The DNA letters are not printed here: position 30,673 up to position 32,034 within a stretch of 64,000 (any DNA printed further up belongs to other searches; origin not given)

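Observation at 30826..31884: Uncharacterised PurM-like protein as the first riboswitch-controlled gene, alongside a bona fide ThiL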

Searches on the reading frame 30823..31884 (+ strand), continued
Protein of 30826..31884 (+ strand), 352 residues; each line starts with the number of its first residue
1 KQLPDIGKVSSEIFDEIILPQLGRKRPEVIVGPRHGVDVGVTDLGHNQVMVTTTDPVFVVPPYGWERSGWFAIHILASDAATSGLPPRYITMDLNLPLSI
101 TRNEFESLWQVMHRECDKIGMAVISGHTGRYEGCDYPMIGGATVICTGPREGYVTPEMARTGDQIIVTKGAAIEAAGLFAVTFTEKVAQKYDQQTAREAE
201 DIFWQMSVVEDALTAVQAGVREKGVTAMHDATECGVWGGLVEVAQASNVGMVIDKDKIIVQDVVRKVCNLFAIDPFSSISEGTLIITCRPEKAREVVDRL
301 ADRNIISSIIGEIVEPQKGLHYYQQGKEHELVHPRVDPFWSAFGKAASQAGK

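Call 54: fold_search(model_id=the predicted structure, library=pdb)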
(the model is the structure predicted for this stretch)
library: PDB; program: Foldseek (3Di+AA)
matches with E <= 10: 1042; with E <= 0.001: 107
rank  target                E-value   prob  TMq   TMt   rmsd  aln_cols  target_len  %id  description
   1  3wjp                  7.9e-23  1.00  0.73  0.76   4.0       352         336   18  Crystal structure of the HypE CA form (released 2013-12-18)
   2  3vyt_C                1.4e-22  1.00  0.76  0.79   3.1       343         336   20  Crystal structure of the HypC-HypD-HypE complex (form I inward) (released 2012-11-28)
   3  3vys_C                2.8e-22  1.00  0.73  0.78   4.0       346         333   19  Crystal structure of the HypC-HypD-HypE complex (form I) (released 2012-11-28)
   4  2z1e                  3.5e-22  1.00  0.69  0.80   3.8       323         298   18  Crystal structure of HypE from Thermococcus kodakaraensis (outward form) (released 2007-07-17)
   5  2z1f                  8.2e-22  1.00  0.68  0.78   4.0       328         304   18  Crystal structure of HypE from Thermococcus kodakaraensis (inward form) (released 2007-07-17)
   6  3vyu_C                2.4e-21  1.00  0.68  0.78   3.5       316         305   20  Crystal structure of the HypC-HypD-HypE complex (form II) (released 2012-11-28)
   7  3c9r_A                3.3e-21  1.00  0.68  0.78   4.4       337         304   21  AaThiL complexed with ATP (released 2008-03-18)
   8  3vti_C                2.1e-20  1.00  0.69  0.79   4.5       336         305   17  Crystal structure of HypE-HypF complex (released 2012-07-04)
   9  2z1u                  2.4e-20  1.00  0.64  0.68  10.5       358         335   18  Crystal Structure of Hydrogenase Maturation Protein HypE in complex with ATP (released 2007-10-09)
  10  3c9u_B                3.1e-20  1.00  0.65  0.73   3.8       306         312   21  AaThiL complexed with ADP and TPP (released 2008-03-18)
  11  5cm7_A                3.7e-20  1.00  0.59  0.67  11.6       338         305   18  Structure of thiamine-monophosphate kinase from Acinetobacter baumannii in complex with adenosine diphosphate (ADP) an (released 2015-08-26)
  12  3c9r_B                5.0e-20  1.00  0.68  0.78   4.6       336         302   20  AaThiL complexed with ATP (released 2008-03-18)
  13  3c9t_A                5.6e-20  1.00  0.65  0.74   3.7       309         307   20  AaThiL complexed with AMPPCP and TMP (released 2008-03-18)
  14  5cc8_A                6.0e-20  1.00  0.62  0.73   9.4       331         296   19  Structure of thiamine-monophosphate kinase from Acinetobacter baumannii in complex with AMPPNP (released 2015-09-02)
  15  2yye_B                6.7e-20  1.00  0.66  0.67   5.3       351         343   17  Crystal structure of selenophosphate synthetase from Aquifex aeolicus complexed with AMPCPP (released 2008-04-29)
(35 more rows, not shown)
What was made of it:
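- On PurM proper (AIR synthetase): Foldseek ranks PurM below HypE, ThiL and SelD (call 54).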

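Call 59: search_protein_families(library=pfam, proteins=[L025:11266-12561:+, L025:12571-13563:+, L025:13560-14555:+, L025:14559-15035:+, L025:15078-16892:+, L038:11480-12760:+, L038:12776-14548:+, L038:14624-15708:+, L041:6798-7838:+, L041:8047-9837:+], max_evalue=0.001)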
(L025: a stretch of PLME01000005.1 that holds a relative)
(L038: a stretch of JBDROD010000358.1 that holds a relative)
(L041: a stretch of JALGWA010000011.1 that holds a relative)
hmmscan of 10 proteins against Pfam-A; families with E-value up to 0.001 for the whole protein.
L025:11266-12561:+ (431 aa): 3 families
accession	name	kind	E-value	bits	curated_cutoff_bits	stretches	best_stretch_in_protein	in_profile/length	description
PF12544.13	LAM_C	-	2e-22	80.1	26.7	1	348-409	1-62/127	Lysine-2,3-aminomutase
PF04055.27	Radical_SAM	-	2.8e-18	67.1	29.5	1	156-307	2-161/166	Radical SAM superfamily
PF13353.11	Fer4_12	-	7.3e-07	30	22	1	153-229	8-82/137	4Fe-4S single cluster domain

L025:12571-13563:+ (330 aa): 6 families
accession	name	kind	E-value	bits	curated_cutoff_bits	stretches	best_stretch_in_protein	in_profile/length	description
PF07478.18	Dala_Dala_lig_C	-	9.2e-36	123.7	24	1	116-322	1-203/204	D-ala D-ala ligase C-terminus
PF02786.22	CPSase_L_D2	-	1.2e-05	25.3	19.8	1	109-292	1-178/211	Carbamoyl-phosphate synthase L chain, ATP binding domain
PF02655.19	ATP-grasp_3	-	3.9e-05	24.2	23.2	1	109-292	3-155/160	ATP-grasp domain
PF13535.11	ATP-grasp_4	-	4.4e-05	23.6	27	1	145-294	2-152/160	ATP-grasp domain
PF01071.24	GARS_A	-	0.0002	21.7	27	1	109-203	2-98/194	Phosphoribosylglycinamide synthetase, ATP-grasp (A) domain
PF14397.11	ATPgrasp_ST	-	0.0002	21.1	31.4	0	107-199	19-125/278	Sugar-transfer associated ATP-grasp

L025:13560-14555:+ (331 aa): 3 families
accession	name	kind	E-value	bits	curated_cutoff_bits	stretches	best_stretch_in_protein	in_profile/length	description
PF07478.18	Dala_Dala_lig_C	-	9.4e-28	97.5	24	1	143-326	34-203/204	D-ala D-ala ligase C-terminus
PF02655.19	ATP-grasp_3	-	2.6e-08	34.6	23.2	1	113-297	3-155/160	ATP-grasp domain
PF13535.11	ATP-grasp_4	-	3.7e-07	30.3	27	1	145-297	2-150/160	ATP-grasp domain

L025:14559-15035:+ (158 aa): 3 families
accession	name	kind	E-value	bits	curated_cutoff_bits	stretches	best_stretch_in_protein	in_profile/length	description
PF13508.13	Acetyltransf_7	-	6.6e-14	52.5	27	1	50-136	3-83/84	Acetyltransferase (GNAT) domain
PF00583.31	Acetyltransf_1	-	1.1e-13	51.9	20.7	1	29-135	16-116/116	Acetyltransferase (GNAT) family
PF13673.13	Acetyltransf_10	-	1e-07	32.4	23.6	1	49-138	30-110/128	Acetyltransferase (GNAT) domain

L025:15078-16892:+ (604 aa): 2 families
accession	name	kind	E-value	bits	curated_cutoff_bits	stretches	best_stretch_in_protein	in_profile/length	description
PF02872.23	5_nucleotid_C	-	4.2e-22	79.4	23.6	1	401-542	19-150/158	5'-nucleotidase, C-terminal domain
PF00149.33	Metallophos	-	1e-16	62.4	21.5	1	48-262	2-190/191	Calcineurin-like phosphoesterase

L038:11480-12760:+ (426 aa): 1 family
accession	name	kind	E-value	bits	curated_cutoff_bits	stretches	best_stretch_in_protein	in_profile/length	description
PF02321.23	OEP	-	6.3e-53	179.8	22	2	236-422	2-187/187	Outer membrane efflux protein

L038:12776-14548:+ (590 aa): 5 families
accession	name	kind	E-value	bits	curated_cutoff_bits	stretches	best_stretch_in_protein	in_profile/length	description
PF16576.10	HlyD_D23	-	3e-83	278.8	30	1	154-376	2-214/214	Barrel-sandwich domain of CusB or HlyD membrane-fusion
PF19335.5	HMBD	-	2.4e-36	123.7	23.6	3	560-588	1-27/28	Heavy metal binding domain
PF13437.12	HlyD_3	-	1.4e-20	74.4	22.2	1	273-371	2-104/106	HlyD family secretion protein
PF12700.13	HlyD_2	-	6.1e-08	32.3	25.1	0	138-221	34-112/416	HlyD family secretion protein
PF13878.12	zf-C2H2_3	-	0.00097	19.3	27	0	577-588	12-25/40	zinc-finger of acetyl-transferase ESCO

L038:14624-15708:+ (361 aa): 1 family
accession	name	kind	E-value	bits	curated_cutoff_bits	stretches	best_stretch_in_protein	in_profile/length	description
PF00873.25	ACR_tran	-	4.3e-82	276.8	28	1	5-361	1-356/1021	AcrB/AcrD/AcrF family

L041:6798-7838:+ (346 aa): 0 families

L041:8047-9837:+ (596 aa): 0 families

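Call 70: find_encoding_contigs(protein=P0155, flank=7000, max_places=4)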
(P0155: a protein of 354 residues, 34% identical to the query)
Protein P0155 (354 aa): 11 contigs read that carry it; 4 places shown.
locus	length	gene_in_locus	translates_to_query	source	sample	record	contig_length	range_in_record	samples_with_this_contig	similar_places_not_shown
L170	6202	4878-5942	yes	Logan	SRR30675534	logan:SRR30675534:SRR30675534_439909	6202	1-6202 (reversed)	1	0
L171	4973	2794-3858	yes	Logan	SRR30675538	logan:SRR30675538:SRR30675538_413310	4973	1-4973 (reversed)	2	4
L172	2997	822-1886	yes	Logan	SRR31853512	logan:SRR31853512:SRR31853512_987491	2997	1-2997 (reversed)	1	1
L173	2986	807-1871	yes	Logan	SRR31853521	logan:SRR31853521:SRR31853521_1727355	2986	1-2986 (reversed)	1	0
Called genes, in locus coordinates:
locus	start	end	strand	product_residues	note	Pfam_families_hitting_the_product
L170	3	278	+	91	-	?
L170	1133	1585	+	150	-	PF01527:HTH_Tnp_1 (weak), PF13384:HTH_23 (weak), PF13518:HTH_28, PF13551:HTH_29 (weak), PF13565:HTH_32 (weak)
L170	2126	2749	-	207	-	PF05598:DUF772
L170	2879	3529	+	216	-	PF10502:Peptidase_S26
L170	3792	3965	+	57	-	-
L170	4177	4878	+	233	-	PF13489:Methyltransf_23 (weak), PF07021:MetW (weak), PF08241:Methyltransf_11, PF08242:Methyltransf_12 (weak), PF13649:Methyltransf_25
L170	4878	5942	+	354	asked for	PF00586:AIRS, PF02769:AIRS_C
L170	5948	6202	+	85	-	?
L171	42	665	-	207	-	PF05598:DUF772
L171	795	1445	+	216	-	PF10502:Peptidase_S26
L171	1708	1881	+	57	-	-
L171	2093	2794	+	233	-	PF13489:Methyltransf_23 (weak), PF07021:MetW (weak), PF08241:Methyltransf_11, PF08242:Methyltransf_12 (weak), PF13649:Methyltransf_25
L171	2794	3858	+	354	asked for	PF00586:AIRS, PF02769:AIRS_C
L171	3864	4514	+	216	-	PF02581:TMP-TENI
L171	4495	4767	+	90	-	-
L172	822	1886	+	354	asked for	PF00586:AIRS, PF02769:AIRS_C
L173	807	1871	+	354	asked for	PF00586:AIRS, PF02769:AIRS_C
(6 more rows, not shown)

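Call 71: find_encoding_contigs(protein=P0187, flank=7000, max_places=4)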
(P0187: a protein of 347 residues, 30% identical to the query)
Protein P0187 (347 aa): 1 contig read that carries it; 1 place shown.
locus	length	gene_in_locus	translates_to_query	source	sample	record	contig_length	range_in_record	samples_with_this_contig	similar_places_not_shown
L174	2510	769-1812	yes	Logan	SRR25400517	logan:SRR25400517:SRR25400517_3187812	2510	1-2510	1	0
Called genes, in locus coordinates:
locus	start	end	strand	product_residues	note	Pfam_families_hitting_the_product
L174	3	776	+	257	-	?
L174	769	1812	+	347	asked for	PF00586:AIRS, PF02769:AIRS_C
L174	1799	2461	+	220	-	PF02581:TMP-TENI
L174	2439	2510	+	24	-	?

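Call 72: find_encoding_contigs(protein=P0142, flank=7000, max_places=4)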
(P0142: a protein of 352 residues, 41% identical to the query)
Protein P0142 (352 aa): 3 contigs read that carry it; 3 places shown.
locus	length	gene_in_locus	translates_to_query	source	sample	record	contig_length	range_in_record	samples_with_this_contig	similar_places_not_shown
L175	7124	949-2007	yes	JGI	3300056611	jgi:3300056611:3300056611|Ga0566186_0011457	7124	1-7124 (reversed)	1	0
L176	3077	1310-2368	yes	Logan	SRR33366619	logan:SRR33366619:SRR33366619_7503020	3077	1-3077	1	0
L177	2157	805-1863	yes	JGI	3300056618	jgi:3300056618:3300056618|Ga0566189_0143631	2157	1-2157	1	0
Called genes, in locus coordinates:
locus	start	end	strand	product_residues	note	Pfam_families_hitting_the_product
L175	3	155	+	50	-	?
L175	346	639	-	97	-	PF01910:Thiamine_BP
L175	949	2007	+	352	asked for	PF00586:AIRS, PF02769:AIRS_C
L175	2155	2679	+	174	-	-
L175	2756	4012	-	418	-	PF02335:Cytochrom_C552 (faint), PF09699:Paired_CXXCH_1 (faint), PF14522:Cytochrome_C7 (faint), PF14537:Cytochrom_c3_2 (weak)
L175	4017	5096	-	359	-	PF00033:Cytochrome_B, PF13631:Cytochrom_B_N_2, PF00032:Cytochrom_B_C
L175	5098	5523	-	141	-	PF25471:TM_PetC (weak), PF00355:Rieske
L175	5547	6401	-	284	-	PF01578:Cytochrom_C_asm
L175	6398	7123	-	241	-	?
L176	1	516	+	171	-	?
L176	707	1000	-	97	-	PF01910:Thiamine_BP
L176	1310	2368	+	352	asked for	PF00586:AIRS, PF02769:AIRS_C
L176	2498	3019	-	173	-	PF13435:Cytochrome_C554, PF22113:Mtrc-MtrF_II-IV_dom (faint)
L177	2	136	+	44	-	?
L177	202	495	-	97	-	PF01910:Thiamine_BP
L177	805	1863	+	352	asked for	PF00586:AIRS, PF02769:AIRS_C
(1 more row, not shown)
